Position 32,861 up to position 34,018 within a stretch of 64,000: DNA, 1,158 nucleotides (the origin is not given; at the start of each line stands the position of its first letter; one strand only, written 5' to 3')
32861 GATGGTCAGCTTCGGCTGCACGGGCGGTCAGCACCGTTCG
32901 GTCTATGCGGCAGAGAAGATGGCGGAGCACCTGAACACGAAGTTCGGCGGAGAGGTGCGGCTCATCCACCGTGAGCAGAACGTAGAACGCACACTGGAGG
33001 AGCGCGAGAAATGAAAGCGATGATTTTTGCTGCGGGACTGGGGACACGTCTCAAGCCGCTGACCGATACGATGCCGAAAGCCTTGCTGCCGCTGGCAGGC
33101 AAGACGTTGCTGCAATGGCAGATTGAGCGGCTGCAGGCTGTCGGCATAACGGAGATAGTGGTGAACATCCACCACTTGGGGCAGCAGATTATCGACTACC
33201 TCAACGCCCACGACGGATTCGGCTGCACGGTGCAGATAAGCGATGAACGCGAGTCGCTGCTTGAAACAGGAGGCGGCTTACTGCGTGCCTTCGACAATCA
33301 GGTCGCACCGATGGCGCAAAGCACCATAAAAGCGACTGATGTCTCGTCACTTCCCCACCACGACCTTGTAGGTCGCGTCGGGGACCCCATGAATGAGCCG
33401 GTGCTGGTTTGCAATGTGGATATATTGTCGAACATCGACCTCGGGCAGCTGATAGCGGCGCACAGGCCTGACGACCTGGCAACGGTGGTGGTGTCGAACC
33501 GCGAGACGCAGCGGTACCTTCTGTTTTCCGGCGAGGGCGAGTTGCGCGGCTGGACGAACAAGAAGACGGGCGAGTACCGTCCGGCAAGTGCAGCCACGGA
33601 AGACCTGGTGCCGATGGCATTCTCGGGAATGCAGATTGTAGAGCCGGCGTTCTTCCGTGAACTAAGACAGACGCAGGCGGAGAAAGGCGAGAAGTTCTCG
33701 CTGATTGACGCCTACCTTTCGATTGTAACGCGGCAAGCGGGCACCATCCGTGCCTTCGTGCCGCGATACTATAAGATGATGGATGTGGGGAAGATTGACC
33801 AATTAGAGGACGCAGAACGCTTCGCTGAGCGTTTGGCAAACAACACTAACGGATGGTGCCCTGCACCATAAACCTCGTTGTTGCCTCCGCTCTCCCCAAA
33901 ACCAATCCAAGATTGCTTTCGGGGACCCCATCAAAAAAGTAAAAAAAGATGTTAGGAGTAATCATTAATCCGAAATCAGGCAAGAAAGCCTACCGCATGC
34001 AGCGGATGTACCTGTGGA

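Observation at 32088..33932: Structured ~100-bp repeat inserted in-frame into two adjacent cell-wall-recycling genes; a third copy supplies a stop codon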

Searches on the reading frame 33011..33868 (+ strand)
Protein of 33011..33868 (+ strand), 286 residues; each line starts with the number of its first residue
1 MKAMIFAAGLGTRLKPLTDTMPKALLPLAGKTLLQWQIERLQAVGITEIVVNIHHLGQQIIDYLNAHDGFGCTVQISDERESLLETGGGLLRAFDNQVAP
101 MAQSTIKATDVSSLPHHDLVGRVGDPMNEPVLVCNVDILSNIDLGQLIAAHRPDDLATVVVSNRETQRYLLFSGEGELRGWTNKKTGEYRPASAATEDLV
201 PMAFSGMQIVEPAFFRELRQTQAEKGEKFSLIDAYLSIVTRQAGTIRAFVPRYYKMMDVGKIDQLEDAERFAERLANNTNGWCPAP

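Call 10: find_homologous_proteins(query=window:33011-33868:+, max_evalue=1e-10)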
Query window:33011-33868:+ (286 aa): 8000 proteins with E <= 1e-10 among 8000 candidates; the best 120 are listed.
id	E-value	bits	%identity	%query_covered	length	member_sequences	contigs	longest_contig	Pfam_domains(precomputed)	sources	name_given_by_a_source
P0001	8.1e-188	640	100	100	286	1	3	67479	PF00483.30,PF12804.14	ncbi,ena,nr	ncbi:MAG: nucleotidyltransferase family protein [Paludibacteraceae bacterium]|nr:nucleotidyltransfer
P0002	2.9e-137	474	78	97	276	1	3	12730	PF00483.30,PF01128.26,PF12804.14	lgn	-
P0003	6.3e-132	457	78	97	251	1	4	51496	PF00483.30,PF12804.14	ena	-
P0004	1.1e-131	456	75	100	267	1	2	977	PF00483.30,PF12804.14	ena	-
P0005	1.3e-131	456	77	97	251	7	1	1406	PF00483.30,PF12804.14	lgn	-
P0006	1.7e-131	455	77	96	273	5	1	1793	PF00483.30,PF12804.14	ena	-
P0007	2.7e-131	454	78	96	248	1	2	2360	PF00483.30,PF12804.14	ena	-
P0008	1.3e-130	452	78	97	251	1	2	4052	PF00483.30,PF12804.14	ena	-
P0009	3.2e-130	451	77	97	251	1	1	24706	PF00483.30,PF12804.14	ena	-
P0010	9.1e-130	449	77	97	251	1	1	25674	PF00483.30,PF12804.14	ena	-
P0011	8.4e-128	443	77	96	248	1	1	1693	PF00483.30,PF12804.14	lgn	-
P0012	1.1e-127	443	77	96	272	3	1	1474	PF00483.30,PF12804.14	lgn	-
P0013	2.3e-125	435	75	96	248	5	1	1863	PF00483.30,PF12804.14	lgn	-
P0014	4.0e-125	434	75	96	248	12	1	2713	PF00483.30,PF12804.14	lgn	-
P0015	7.2e-125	433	75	97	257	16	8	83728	PF00483.30,PF12804.14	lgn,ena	-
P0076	5.3e-105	368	67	97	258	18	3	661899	PF00483.30,PF12804.14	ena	-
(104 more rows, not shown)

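Call 13: find_encoding_contigs(protein=P0002, flank=6000, max_places=2)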
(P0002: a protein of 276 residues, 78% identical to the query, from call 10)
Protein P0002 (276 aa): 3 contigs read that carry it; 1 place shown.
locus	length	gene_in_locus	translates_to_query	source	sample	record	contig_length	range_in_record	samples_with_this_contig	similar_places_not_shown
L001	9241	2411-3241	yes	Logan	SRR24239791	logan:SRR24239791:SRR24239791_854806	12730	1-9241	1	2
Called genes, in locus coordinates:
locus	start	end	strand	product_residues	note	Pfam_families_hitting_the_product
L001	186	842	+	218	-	-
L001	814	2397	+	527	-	PF01636:APH, PF02958:EcKL (weak), PF22740:PapZ_C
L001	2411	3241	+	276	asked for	PF00483:NTP_transferase, PF01128:IspD (faint), PF12804:NTP_transf_3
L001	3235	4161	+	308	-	PF00781:DAGK_cat, PF19279:YegS_C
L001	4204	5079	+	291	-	PF01795:Methyltransf_5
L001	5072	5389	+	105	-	PF19579:FtsL_2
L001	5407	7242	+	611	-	PF03717:PBP_dimer, PF00905:Transpeptidase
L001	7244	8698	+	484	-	PF01225:Mur_ligase, PF08245:Mur_ligase_M, PF02875:Mur_ligase_C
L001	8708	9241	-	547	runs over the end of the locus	PF13567:DUF4131, PF03772:Competence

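Call 14: find_encoding_contigs(protein=P0003, flank=6000, max_places=2)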
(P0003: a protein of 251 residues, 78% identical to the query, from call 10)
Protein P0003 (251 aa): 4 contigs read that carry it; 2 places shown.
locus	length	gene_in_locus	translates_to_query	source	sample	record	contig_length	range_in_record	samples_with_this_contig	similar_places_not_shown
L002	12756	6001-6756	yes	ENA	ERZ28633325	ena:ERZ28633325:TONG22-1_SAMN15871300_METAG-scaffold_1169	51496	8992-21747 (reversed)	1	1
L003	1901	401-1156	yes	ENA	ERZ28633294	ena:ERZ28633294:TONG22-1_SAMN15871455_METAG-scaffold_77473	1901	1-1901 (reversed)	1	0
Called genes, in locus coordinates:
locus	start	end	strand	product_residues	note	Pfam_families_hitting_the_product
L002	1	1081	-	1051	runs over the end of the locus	-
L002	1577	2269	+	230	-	PF01209:Ubie_methyltran, PF13489:Methyltransf_23, PF13847:Methyltransf_31, PF08241:Methyltransf_11, PF08242:Methyltransf_12, PF13649:Methyltransf_25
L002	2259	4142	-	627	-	PF07715:Plug, PF00593:TonB_dep_Rec_b-barrel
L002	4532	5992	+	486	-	PF01636:APH, PF02958:EcKL (weak), PF22740:PapZ_C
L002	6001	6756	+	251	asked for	PF00483:NTP_transferase, PF12804:NTP_transf_3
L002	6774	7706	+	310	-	PF00781:DAGK_cat, PF19279:YegS_C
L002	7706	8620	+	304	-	PF01795:Methyltransf_5, PF01728:FtsJ (faint)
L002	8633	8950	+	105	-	PF19579:FtsL_2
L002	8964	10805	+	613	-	PF03717:PBP_dimer, PF00905:Transpeptidase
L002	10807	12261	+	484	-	PF01225:Mur_ligase, PF08245:Mur_ligase_M, PF02875:Mur_ligase_C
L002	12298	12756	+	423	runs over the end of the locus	PF00953:Glycos_transf_4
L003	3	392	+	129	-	?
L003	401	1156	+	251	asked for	PF00483:NTP_transferase, PF12804:NTP_transf_3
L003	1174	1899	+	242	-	?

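Call 18: find_encoding_contigs(protein=P0006, flank=3000, max_places=1)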
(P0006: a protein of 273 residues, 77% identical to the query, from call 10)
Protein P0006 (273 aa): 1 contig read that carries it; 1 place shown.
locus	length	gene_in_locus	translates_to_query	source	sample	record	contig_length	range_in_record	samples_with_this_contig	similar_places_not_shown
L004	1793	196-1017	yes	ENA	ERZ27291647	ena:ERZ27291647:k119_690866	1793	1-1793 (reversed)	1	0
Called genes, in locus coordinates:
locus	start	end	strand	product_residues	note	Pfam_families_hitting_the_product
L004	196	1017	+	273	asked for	PF00483:NTP_transferase, PF12804:NTP_transf_3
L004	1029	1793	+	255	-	?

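Call 19: find_encoding_contigs(protein=P0012, flank=3000, max_places=1)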
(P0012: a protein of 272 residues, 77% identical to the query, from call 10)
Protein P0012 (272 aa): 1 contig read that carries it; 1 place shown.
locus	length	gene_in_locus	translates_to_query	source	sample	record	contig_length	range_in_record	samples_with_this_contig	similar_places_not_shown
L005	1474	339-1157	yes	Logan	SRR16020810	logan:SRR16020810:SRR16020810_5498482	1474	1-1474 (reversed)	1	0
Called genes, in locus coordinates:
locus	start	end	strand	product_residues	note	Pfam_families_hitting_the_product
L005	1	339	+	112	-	?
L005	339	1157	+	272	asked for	PF00483:NTP_transferase, PF12804:NTP_transf_3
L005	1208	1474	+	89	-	?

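Call 20: find_encoding_contigs(protein=P0076, flank=10000, max_places=1)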
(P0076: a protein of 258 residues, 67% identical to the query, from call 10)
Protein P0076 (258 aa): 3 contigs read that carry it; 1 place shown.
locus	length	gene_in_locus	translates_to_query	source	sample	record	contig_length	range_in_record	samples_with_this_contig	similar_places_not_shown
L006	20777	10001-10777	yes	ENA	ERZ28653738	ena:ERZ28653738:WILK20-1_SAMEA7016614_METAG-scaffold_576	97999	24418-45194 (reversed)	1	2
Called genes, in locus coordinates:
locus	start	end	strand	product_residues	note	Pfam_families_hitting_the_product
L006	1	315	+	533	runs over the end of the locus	PF00890:FAD_binding_2, PF01266:DAO (weak), PF07992:Pyr_redox_2 (faint), PF02910:Succ_DH_flav_C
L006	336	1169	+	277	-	PF18348:SH3_16 (weak), PF00877:NLPC_P60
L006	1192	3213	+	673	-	PF19580:Exo_endo_phos_3 (weak)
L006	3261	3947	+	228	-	PF04402:SIMPL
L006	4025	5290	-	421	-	PF07969:Amidohydro_3 (faint), PF01979:Amidohydro_1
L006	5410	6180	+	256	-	PF04055:Radical_SAM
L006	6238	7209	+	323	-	-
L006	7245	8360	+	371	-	-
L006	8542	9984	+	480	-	PF01636:APH, PF02958:EcKL (faint), PF22740:PapZ_C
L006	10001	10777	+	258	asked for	PF00483:NTP_transferase, PF12804:NTP_transf_3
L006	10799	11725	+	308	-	PF00781:DAGK_cat, PF19279:YegS_C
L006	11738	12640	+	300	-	PF01795:Methyltransf_5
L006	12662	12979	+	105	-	PF19579:FtsL_2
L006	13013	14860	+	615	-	PF03717:PBP_dimer, PF00905:Transpeptidase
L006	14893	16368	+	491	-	PF01225:Mur_ligase, PF08245:Mur_ligase_M, PF02875:Mur_ligase_C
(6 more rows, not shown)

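Call 21: find_encoding_contigs(protein=P0004, flank=3000, max_places=2)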
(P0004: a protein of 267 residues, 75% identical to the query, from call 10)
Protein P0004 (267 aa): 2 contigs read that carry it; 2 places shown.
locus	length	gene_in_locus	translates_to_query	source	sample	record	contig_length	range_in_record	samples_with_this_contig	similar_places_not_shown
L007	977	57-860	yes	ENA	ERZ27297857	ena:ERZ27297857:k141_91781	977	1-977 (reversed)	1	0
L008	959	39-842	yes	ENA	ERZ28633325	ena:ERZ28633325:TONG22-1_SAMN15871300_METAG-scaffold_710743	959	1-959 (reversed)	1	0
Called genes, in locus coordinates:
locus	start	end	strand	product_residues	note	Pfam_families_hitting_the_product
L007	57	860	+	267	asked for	PF00483:NTP_transferase, PF12804:NTP_transf_3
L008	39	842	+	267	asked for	PF00483:NTP_transferase, PF12804:NTP_transf_3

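Call 47: search_solved_structures(query=window:33011-33868:+, max_evalue=0.00001, show_alignments=1)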
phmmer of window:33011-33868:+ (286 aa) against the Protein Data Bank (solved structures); distinct sequences matched with E-value up to 0.00001: 25.
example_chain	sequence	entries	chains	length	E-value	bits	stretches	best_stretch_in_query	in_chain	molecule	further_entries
4y7t_A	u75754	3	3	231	9.8e-22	80.3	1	1-94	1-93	Nucleotidyl transferase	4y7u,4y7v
8hhd_A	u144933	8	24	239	4.1e-14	55.3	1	1-94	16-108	Nucleotidyl transferase | N-acetylmuramate alpha-1-phosphate uridylyltransferase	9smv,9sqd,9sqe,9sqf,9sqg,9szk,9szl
8x7s_B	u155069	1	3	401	1.1e-13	53.9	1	1-78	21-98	UTP--glucose-1-phosphate uridylyltransferase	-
8yre_D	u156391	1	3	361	2.6e-12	49.4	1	1-94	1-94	Mannose-1-phosphate guanylyltransferase 1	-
1jyk_A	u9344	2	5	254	2.8e-12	49.3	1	1-69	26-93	CTP:phosphocholine Cytidylyltransferase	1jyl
7x8j_A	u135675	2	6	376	2.9e-12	49.2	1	1-93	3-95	Mannose-1-phosphate guanylyltransferase 1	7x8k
9o90_A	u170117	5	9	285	7.6e-11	44.6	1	2-240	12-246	UTP--glucose-1-phosphate uridylyltransferase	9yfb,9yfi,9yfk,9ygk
7whr_B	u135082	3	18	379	8.2e-11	44.5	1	1-93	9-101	Nucleotidyl transferase family protein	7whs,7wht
8f73_A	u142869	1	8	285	1.4e-10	43.7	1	2-271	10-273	UTP--glucose-1-phosphate uridylyltransferase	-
7d72_K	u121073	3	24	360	4.3e-10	42.1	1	1-95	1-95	Mannose-1-phosphate guanyltransferase beta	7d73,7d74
5z09_A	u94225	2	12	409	1.3e-09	40.6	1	1-61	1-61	Dual sugar-1-phosphate nucleotidylyltransferase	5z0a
2ggo_A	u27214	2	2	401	1.3e-09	40.6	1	1-61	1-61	401aa long hypothetical glucose-1-phosphate thymidylyltransferase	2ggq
2e3d_A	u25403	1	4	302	4e-09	38.9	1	2-63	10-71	UTP--glucose-1-phosphate uridylyltransferase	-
5j49_A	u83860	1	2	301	7.9e-09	38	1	2-63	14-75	UTP--glucose-1-phosphate uridylyltransferase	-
3juj_A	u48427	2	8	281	9.7e-09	37.7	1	2-249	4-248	UDP-glucose pyrophosphorylase (GalU)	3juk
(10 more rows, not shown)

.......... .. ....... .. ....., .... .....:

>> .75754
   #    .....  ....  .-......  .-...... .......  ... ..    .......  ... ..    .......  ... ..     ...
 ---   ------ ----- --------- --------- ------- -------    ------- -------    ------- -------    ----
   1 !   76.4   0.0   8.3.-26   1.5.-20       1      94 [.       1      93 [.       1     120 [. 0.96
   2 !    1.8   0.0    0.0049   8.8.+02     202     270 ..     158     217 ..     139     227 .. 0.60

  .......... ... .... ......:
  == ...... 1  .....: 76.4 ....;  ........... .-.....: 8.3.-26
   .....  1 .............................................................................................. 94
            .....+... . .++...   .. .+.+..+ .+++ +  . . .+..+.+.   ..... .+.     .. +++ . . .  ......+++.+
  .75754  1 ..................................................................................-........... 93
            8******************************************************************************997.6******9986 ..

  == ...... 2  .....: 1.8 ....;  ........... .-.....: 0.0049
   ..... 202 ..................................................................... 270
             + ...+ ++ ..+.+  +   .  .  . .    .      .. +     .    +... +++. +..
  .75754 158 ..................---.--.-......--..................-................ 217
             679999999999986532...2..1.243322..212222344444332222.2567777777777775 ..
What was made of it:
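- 33011..33871 (+): Host gene 2: a 286-aa nucleotidyltransferase homologous to MurU (N-acetylmuramate alpha-1-phosphate uridylyltransferase). The insert is at residues ~93-128 and the copy-3-derived tail at 274-286. PDB 4y7t and 8hhd, with the alignment breaking at residue 94 (call 47).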

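Call 57: predict_structure(alignment_id=A7)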
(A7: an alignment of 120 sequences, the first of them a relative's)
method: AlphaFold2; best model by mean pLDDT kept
length: 286 residues; sequences in the alignment: 120
mean_pLDDT: 86.3   pTM: 0.84
mean pLDDT of the five models: 86.3, 86.3, 85.8, 83.2, 83.0
residues with pLDDT >= 90: 220; 70-90: 26; 50-70: 5; < 50: 35
segments of 3 or more residues with pLDDT < 50: 97-126, 282-286
pLDDT, mean of each block of 10 residues (from residue 1): 92 91 95 97 96 96 97 94 93 62 25 31 57 95 96 97 95 98 97 96 96 95 96 97 97 90 89 80 42
secondary structure, 60 per line:
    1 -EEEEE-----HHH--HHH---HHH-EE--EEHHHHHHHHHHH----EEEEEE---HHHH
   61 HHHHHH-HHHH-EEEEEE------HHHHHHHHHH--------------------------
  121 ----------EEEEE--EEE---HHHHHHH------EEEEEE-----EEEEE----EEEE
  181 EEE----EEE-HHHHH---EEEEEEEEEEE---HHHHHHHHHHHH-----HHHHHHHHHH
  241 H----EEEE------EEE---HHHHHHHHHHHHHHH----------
elements in order: E2-6 H33-43 E48-53 H57-66 H68-71 E73-78 H85-94 E131-135 E138-140 H144-150 E157-162 E168-172 E177-183 E188-190 H192-196 E200-210 H214-225 H231-241 E246-249 E256-258 H262-276
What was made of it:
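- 33011..33871 (+): AlphaFold2 pLDDT <50 for residues 97-126 and 282-286 (call 57).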
